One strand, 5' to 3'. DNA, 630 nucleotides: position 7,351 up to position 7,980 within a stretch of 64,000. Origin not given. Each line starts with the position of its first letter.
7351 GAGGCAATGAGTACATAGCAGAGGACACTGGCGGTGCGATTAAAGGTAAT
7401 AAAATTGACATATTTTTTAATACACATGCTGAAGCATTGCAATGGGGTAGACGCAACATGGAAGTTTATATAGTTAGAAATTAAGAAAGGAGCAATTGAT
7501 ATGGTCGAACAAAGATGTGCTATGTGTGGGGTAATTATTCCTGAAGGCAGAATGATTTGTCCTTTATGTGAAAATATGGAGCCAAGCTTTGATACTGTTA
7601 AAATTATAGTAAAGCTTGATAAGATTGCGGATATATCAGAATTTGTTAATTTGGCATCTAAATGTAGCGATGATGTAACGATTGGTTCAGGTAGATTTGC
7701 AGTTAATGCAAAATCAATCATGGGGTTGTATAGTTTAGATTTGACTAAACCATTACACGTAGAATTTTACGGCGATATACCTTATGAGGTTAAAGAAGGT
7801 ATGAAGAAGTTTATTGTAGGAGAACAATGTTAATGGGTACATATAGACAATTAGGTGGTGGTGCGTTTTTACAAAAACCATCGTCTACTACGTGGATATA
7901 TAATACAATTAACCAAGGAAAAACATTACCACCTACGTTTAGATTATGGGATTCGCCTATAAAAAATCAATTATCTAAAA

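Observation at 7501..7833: Phage-encoded zinc-ribbon-HPr/Crh-like protein that keeps the HprK target serine but has no His15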

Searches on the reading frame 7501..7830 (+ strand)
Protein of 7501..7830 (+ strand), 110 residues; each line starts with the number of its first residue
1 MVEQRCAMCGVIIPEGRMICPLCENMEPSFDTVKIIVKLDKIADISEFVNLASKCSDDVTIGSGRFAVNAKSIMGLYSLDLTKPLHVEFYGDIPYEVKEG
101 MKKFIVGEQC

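Call 3: search_protein_families(library=pfam, proteins=[window:7501-7830:+], max_evalue=10)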
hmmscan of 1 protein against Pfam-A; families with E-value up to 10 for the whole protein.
window:7501-7830:+ (110 aa): 4 families
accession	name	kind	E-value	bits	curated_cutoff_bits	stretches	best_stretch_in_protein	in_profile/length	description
PF00381.24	PTS-HPr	-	4.3e-06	27.1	23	1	46-87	19-59/81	PTS HPr component phosphorylation site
PF18912.6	DZR_2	-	0.0097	16.2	27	1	4-25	8-29/56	Double zinc ribbon domain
PF06677.18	Auto_anti-p27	-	0.71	10.4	24.1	1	1-24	13-40/40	Sjogren's syndrome/scleroderma autoantigen 1 (Autoantigen p27)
PF18112.7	Zn-C2H2_12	-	2.4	9.1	23.2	1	19-26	2-9/27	Autophagy receptor zinc finger-C2H2 domain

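Call 4: search_protein_families(library=phrogs, proteins=[window:7501-7830:+], max_evalue=10)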
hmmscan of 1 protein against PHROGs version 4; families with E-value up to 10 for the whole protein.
window:7501-7830:+ (110 aa): 1 family
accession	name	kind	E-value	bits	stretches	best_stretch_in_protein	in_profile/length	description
phrog_34590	-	unknown function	0.048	14.7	1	4-45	4-46/90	-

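Call 5: search_protein_families(library=ncbifam, proteins=[window:7501-7830:+], max_evalue=10)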
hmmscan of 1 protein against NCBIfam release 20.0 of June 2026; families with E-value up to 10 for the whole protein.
window:7501-7830:+ (110 aa): 5 families
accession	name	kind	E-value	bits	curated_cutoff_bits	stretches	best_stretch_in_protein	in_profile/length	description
NF010354.0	PRK13782.1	equivalog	3.5e-05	23.8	123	1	47-89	21-63/85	HPr family phosphocarrier protein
NF010352.0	PRK13780.1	equivalog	0.00013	21.8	110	1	48-90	22-64/88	phosphocarrier protein HPr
TIGR01003.1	PTS_HPr_family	subfamily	0.00058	19.8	47.9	1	47-89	21-63/82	HPr family phosphocarrier protein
NF001645.0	PRK00420.1-2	equivalog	0.02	14.9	162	1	1-29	22-52/106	hypothetical protein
NF001608.0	PRK00398.1-6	equivalog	1.7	8.5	84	1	1-25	1-29/46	DNA-directed RNA polymerase subunit P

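Call 6: search_solved_structures(query=window:7501-7830:+, max_evalue=10, show_alignments=3)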
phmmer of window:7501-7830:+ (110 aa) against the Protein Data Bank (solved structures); distinct sequences matched with E-value up to 10: 26.
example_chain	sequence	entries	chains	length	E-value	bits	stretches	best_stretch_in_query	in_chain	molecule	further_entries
3le1_A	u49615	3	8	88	0.02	18.6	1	46-88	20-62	Phosphotransferase system, HPr-related proteins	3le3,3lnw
3le5_A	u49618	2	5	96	0.025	18.2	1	46-88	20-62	Phosphotransferase system, HPr-related proteins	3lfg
1txe_A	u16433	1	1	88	0.031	18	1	48-94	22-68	Phosphocarrier protein HPr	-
1qr5_A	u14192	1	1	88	0.032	17.9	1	48-94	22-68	PHOSPHOCARRIER PROTEIN HPR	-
1ka5_A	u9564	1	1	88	0.035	17.8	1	48-93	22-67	PHOSPHOCARRIER PROTEIN HPR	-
1k1c_A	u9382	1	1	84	0.074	16.7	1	46-89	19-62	catabolite repression HPr-like protein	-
2rlz_A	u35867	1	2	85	0.075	16.7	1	46-89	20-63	HPr-like protein crh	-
2ak7_A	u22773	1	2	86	0.075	16.7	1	46-89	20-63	HPr-like protein crh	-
1mo1_A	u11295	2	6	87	0.078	16.7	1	46-89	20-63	Hpr-like protein crh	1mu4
1zvv_W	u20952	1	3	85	0.094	16.4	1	46-89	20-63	HPr-like protein crh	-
8ga6_A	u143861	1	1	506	0.15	15.8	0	50-83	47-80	THR6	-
3oqm_S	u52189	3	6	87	0.25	15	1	48-87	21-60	Phosphocarrier protein HPr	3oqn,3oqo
1jem_A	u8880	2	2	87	0.25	15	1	48-87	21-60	HISTIDINE CONTAINING PROTEIN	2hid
2fep_S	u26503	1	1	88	0.26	15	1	48-87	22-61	Phosphocarrier protein HPr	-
2hpr_A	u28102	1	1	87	0.26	15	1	48-87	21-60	HISTIDINE-CONTAINING PHOSPHOCARRIER PROTEIN HPR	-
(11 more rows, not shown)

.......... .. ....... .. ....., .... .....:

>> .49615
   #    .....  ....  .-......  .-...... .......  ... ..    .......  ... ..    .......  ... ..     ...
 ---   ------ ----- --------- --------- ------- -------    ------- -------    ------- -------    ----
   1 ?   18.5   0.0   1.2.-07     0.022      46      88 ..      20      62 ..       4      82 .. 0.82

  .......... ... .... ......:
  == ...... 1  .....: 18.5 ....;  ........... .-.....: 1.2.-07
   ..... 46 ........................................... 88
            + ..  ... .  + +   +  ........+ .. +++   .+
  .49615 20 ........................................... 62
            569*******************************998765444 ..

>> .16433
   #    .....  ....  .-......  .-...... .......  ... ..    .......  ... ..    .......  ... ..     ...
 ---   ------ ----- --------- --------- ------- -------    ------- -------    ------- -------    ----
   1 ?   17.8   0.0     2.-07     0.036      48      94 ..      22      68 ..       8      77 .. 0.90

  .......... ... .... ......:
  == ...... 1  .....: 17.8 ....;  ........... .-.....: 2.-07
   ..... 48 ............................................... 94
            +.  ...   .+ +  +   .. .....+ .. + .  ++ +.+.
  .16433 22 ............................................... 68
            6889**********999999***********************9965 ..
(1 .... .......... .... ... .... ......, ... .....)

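Call 7: find_homologous_proteins(query=window:7501-7830:+, max_evalue=0.001)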
Query window:7501-7830:+ (110 aa): 257 proteins with E <= 0.001 among 257 candidates; the best 120 are listed.
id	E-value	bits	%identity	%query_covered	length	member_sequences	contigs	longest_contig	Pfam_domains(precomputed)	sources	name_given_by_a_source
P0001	1.6e-67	243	100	100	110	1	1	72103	PF00381.25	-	-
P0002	3.2e-53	197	86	93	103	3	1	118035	PF00381.25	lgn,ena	-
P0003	1.1e-52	195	86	96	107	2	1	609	PF00381.25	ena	-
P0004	6.9e-51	189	80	97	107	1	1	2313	-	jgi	jgi:hypothetical protein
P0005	2.2e-50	187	80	95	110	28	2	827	-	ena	-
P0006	6.8e-50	186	82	95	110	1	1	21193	-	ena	-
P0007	8.7e-50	186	78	97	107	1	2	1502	-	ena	-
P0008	1.7e-49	185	81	93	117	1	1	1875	-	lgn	-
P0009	1.7e-49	185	77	96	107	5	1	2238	-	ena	-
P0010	1.9e-49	184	80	96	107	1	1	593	-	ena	-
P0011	2.8e-49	184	80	97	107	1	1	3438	PF00381.25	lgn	-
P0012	5.8e-49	183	79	97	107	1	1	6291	-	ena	-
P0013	1.2e-48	182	78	95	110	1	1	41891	-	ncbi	-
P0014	1.6e-48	181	77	97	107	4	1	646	-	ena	-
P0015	1.6e-48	181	79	96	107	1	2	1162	-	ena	-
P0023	8.9e-48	179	77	95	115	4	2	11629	PF00381.25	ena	-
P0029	3.9e-47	177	74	96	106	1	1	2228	PF00381.25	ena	-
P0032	9.5e-47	176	75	95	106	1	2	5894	PF00381.25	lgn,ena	-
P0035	2.4e-46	174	75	95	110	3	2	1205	PF00381.25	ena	-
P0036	2.6e-46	174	73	97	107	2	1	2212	PF00381.25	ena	-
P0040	4.5e-46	174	74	95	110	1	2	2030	PF00381.25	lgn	-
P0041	4.9e-46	173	74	97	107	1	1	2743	PF00381.25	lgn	-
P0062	7.0e-45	170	75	97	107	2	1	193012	PF00381.25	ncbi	-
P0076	3.6e-44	167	73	95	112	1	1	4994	PF00381.25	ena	-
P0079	4.9e-44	167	73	96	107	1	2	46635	-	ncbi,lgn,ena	-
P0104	6.9e-43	163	70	95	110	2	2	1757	PF00381.25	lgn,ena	-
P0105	7.2e-43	163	71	96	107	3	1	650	PF00381.25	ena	-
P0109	1.2e-42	163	70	99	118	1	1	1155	PF00381.25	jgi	jgi:hypothetical protein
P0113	1.5e-42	162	71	95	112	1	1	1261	PF00381.25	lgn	-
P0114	1.7e-42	162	70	96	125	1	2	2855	PF00381.25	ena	-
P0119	5.5e-42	160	72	94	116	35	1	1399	PF00381.25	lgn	-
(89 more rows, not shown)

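Call 9: search_dna_similar(query=window:7501-7830:+, collection=phages, mode=protein, max_evalue=0.01, max_rows=30)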
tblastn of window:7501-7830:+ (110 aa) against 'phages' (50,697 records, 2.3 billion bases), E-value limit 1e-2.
Records with a match: 8; places in all: 8; records where one place covers at least 80% of the query: 0.
Best place of each record, by identity: <60% 8.
By first word of the organism name: Enterocloster 6; Bacteriophage 2.
By host as written in the record: Enterocloster bolteae DA473 3; - 2; Enterocloster bolteae DA457 2; Enterocloster bolteae Q14 1.
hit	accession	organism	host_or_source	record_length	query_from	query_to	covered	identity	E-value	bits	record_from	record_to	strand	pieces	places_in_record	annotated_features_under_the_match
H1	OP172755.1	Enterocloster phage CB473P1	Enterocloster bolteae DA473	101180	37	104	62%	41.2%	1e-6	50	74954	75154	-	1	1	hypothetical protein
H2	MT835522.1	Bacteriophage sp.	human fecal samples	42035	35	105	65%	35.2%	6e-7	52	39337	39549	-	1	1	record has no annotation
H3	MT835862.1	Bacteriophage sp.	human fecal samples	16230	37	96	55%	37.7%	2e-4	45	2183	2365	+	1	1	record has no annotation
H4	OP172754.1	Enterocloster phage CB457P2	Enterocloster bolteae DA457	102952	44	90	43%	40.4%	2e-4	44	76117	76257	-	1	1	hypothetical protein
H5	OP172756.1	Enterocloster phage CB473P2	Enterocloster bolteae DA473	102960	44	90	43%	40.4%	2e-4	44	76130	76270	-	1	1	hypothetical protein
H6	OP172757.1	Enterocloster phage CB473P3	Enterocloster bolteae DA473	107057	44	90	43%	40.4%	2e-4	44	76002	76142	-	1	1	hypothetical protein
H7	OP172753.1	Enterocloster phage CB457P1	Enterocloster bolteae DA457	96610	44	90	43%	38.3%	8e-4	42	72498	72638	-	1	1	hypothetical protein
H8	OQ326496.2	Enterocloster phage PMBT24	Enterocloster bolteae Q14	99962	44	90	43%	38.3%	8e-4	42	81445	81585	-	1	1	phosphocarrier protein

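Call 18: find_encoding_contigs(protein=P0062, flank=10000, max_places=3)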
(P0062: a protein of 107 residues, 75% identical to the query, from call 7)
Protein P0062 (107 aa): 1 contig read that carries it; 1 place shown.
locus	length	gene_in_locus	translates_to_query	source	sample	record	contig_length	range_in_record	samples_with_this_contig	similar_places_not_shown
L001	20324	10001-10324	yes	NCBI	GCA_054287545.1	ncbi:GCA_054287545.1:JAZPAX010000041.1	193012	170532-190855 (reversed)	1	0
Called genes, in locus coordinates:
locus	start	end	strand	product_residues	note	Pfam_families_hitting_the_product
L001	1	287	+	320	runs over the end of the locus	PF01507:PAPS_reduct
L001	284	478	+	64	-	-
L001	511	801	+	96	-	-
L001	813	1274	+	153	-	-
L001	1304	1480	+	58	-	-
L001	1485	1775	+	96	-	-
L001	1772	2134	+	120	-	-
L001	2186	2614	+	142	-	PF25680:Mom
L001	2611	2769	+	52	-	PF14207:DpnD-PcfM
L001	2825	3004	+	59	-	-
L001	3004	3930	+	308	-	PF09414:RNA_ligase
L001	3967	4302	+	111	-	-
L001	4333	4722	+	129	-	-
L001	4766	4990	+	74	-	-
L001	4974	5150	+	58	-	-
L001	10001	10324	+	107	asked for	PF00381:PTS-HPr (weak)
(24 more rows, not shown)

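Call 19: find_encoding_contigs(protein=P0013, flank=10000, max_places=3)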
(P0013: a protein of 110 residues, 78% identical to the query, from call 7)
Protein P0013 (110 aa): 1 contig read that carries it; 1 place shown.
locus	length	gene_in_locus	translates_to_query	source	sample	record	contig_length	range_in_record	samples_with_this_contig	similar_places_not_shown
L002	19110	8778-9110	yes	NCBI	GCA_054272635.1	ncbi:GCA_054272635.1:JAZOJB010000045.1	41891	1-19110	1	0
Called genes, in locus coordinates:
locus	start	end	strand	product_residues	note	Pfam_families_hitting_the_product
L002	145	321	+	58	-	-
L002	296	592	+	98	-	PF26092:T4_Y16D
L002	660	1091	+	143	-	PF05869:Dam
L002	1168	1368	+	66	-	-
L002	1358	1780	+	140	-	-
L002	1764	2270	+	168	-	-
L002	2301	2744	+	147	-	-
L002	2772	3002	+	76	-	-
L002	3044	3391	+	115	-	-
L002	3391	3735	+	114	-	-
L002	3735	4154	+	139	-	-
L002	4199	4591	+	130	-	-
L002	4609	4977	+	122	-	-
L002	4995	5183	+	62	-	-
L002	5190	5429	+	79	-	-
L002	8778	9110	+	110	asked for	-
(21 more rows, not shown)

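Call 20: find_related_loci(query=A1, collection=genome_contigs, flank=10000)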
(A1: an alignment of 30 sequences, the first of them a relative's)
Query A1 (110 aa) in genome_contigs; peptide patterns used: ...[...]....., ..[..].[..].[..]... (x = any residue, [..] = any of these).
135 stretches matched a pattern; 134 encode a relative of the query (tblastn E <= 1e-3); the best 80 are kept; 80 distinct loci.
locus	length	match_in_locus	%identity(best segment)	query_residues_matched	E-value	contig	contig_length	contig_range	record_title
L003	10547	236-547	76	3-106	8e-51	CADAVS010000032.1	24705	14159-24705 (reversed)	MAG: uncultured Ruminococcus sp. isolate RUG13671 genome assembly, contig: RUG13671_asm_32, whole genome shotgun sequenc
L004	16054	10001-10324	64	1-107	2e-41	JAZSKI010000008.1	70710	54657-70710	MAG: Clostridia bacterium isolate T1900044561_TS20190027.MAGScoT_cleanbin_000004 SGB_366_k141_2190199, whole genome shot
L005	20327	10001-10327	57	1-106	3e-37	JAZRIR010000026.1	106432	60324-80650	MAG: Clostridia bacterium isolate T1900045473_YK20190165.MAGScoT_cleanbin_000003 SGB_7243_k141_2608274, whole genome sho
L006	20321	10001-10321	66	1-107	1e-46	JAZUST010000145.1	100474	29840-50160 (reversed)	MAG: Bacteroidales bacterium isolate T1900044842_TS20190308.MAGScoT_cleanbin_000012 SGB_2950_k141_252415, whole genome s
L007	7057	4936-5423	48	37-107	4e-18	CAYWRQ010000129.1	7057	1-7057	MAG TPA_asm: uncultured Oscillospiraceae bacterium isolate SRP222994_co1_352 genome assembly, contig: NODE_21659_length_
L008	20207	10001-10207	52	37-104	6e-18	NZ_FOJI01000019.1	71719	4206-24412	[Clostridium] fimetarium strain DSM 9179, whole genome shotgun sequence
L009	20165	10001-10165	56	37-91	2e-17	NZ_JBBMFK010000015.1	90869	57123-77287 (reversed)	Pseudoflavonifractor intestinihominis strain CLA-AP-H29 CLA-AP-H29_contig_15_length_90869, whole genome shotgun sequence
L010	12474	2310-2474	55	37-91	3e-17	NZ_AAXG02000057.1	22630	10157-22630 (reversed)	Pseudoflavonifractor capillosus ATCC 29799 B_capillosus-2.0.1_Cont54.1, whole genome shotgun sequence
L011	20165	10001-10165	55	37-91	3e-17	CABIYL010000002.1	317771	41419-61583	Clostridiales bacterium isolate MGYG-HGUT-00071 genome assembly, contig: .14207_7_56.2, whole genome shotgun sequence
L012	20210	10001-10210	46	37-106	7e-17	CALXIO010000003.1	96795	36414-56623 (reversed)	MAG: uncultured Ruminiclostridium sp. isolate BRZ_RN__bin50 genome assembly, contig: BRZ_RN__NODE_188_length_96795_cov_6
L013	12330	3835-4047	46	37-107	6e-17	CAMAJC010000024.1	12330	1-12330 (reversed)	MAG: uncultured Clostridia bacterium isolate SRR5665903_bin.24_metaWRAP_v1.3_MAG genome assembly, contig: ERZ11448883.97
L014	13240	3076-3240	53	37-91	1e-16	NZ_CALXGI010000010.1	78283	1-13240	MAG: uncultured Pseudoflavonifractor sp. isolate BRZ_HM__bin59 BRZ_HM__NODE_375_length_78283_cov_10.174104, whole genome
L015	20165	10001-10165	53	37-91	1e-16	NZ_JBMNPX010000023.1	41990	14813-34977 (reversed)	MAG: Pseudoflavonifractor sp. isolate SBF912SR2HQ0034 scaffold_3642_c1, whole genome shotgun sequence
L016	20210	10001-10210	47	37-106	2e-16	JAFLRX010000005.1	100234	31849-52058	MAG: Eubacterium sp. isolate HAN012 Seq5, whole genome shotgun sequence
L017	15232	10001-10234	45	12-91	2e-16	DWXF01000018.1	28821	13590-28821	MAG TPA_asm: Candidatus Flavonifractor merdavium isolate 3313 ChiHile2__C42603_L28821_SAMN08009803, whole genome shotgun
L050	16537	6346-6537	47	34-97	6e-14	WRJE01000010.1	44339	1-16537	MAG: Oscillospiraceae bacterium isolate Nt197P3bin72 Ga0082212_10000876, whole genome shotgun sequence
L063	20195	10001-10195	46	23-87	4e-13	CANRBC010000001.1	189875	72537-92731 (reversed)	MAG: uncultured Clostridia bacterium isolate Lapin-030__bin20 genome assembly, contig: Lapin-030__NODE_59_length_189875_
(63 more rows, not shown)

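Call 21: get_annotated_region(hit=H8, flank=8000)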
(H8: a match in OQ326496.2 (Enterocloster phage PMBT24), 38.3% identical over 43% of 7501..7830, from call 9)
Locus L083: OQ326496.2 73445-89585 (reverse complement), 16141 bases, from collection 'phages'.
description: Enterocloster phage PMBT24, complete genome.
organism: Enterocloster phage PMBT24 (NCBI taxid 3025413)
taxonomy: Viruses; Duplodnaviria; Heunggongvirae; Uroviricota; Caudoviricetes
host: Enterocloster bolteae Q14; source: municipal sewage; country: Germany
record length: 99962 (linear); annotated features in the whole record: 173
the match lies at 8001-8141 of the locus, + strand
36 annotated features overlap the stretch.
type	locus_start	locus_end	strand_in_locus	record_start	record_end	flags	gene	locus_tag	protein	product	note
CDS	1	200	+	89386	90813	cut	-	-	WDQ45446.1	DUF262 domain-containing protein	-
CDS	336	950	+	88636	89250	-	-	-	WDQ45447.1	hypothetical protein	-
CDS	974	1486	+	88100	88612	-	-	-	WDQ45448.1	protein of unknown function DUF1425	-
CDS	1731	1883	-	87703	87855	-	-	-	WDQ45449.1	hypothetical protein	-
CDS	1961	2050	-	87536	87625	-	-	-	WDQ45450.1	hypothetical protein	-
CDS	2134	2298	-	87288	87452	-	-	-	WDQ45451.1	hypothetical protein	-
CDS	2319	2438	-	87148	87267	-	-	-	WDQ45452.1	hypothetical protein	-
CDS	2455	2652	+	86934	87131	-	-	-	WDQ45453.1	hypothetical protein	-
CDS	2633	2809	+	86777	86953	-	-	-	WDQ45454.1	hypothetical protein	-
CDS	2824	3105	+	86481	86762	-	-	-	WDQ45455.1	hypothetical protein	-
CDS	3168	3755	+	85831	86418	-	-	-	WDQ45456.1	hypothetical protein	-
CDS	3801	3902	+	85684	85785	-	-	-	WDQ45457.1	hypothetical protein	-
CDS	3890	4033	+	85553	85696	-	-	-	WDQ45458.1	restriction alleviation protein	restriction alleviation protein Lar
CDS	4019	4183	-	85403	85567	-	-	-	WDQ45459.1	hypothetical protein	-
CDS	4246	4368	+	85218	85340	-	-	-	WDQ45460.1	hypothetical protein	-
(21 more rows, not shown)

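Call 25: predict_structure(alignment_id=A1)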
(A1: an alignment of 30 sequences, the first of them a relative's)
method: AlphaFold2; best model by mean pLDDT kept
length: 110 residues; sequences in the alignment: 30
mean_pLDDT: 81.7   pTM: 0.61
mean pLDDT of the five models: 81.7, 77.5, 75.6, 54.3, 47.5
residues with pLDDT >= 90: 22; 70-90: 72; 50-70: 13; < 50: 3
segments of 3 or more residues with pLDDT < 50: 108-110
pLDDT, mean of each block of 10 residues (from residue 1): 76 84 68 81 80 92 87 89 88 88 66
secondary structure, 60 per line:
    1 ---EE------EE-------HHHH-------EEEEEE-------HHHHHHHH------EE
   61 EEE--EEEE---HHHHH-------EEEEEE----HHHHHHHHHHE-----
elements in order: H21-24 E32-37 H45-52 E59-63 E66-69 H73-77 E85-90 H95-104
